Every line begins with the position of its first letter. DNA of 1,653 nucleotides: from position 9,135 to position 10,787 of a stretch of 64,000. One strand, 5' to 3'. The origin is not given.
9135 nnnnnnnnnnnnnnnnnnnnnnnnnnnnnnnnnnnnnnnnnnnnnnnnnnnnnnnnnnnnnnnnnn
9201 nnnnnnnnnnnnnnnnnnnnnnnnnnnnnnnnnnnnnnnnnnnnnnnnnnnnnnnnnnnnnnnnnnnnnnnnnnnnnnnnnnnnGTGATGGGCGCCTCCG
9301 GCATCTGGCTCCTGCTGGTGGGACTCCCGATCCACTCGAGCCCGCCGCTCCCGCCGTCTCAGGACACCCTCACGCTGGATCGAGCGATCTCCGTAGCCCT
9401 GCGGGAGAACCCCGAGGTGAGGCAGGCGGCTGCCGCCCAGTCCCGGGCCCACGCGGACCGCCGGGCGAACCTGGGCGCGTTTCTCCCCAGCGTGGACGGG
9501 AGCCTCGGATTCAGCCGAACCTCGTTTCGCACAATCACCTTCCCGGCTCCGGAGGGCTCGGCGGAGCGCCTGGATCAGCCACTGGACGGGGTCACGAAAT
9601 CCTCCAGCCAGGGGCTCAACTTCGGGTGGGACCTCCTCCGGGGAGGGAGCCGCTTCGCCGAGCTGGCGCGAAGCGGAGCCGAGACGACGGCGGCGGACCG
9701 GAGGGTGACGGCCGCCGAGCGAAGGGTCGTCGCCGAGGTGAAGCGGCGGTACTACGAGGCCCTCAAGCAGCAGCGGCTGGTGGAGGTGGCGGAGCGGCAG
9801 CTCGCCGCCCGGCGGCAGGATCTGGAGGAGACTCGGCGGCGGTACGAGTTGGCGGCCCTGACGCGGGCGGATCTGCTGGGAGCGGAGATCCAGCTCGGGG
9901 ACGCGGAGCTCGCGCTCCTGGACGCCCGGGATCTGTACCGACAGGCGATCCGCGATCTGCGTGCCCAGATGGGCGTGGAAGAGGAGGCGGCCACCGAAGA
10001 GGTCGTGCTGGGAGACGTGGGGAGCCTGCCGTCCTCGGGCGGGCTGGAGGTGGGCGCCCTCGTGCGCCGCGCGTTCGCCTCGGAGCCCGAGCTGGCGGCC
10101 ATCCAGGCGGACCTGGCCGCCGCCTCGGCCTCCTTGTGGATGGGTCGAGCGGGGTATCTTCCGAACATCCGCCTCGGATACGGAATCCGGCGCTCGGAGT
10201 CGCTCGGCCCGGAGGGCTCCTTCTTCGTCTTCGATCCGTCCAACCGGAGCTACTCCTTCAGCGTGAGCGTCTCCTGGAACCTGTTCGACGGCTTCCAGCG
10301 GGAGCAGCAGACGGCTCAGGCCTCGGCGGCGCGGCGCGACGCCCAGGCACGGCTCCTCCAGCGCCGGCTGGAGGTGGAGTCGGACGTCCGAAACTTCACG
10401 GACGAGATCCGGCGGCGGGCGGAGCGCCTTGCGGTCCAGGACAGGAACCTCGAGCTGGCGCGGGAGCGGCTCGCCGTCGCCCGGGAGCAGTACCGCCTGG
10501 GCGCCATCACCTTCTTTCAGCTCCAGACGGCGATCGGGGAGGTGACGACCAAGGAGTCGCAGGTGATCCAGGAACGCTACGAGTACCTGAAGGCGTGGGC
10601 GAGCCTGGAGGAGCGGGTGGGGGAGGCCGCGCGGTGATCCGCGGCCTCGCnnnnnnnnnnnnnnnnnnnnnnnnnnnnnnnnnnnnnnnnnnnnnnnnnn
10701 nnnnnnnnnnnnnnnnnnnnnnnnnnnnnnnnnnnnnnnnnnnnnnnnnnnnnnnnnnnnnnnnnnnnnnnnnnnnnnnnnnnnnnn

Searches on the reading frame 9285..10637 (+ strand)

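Call 64: search_protein_families(library=pfam, proteins=[window:9285-10637:+], max_evalue=0.00001)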
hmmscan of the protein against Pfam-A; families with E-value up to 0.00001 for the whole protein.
window:9285-10637:+ (450 aa): 1 family
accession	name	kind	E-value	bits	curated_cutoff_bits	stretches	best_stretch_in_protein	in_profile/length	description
PF02321.23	OEP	-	6.6e-52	176.5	22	2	259-444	4-185/187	Outer membrane efflux protein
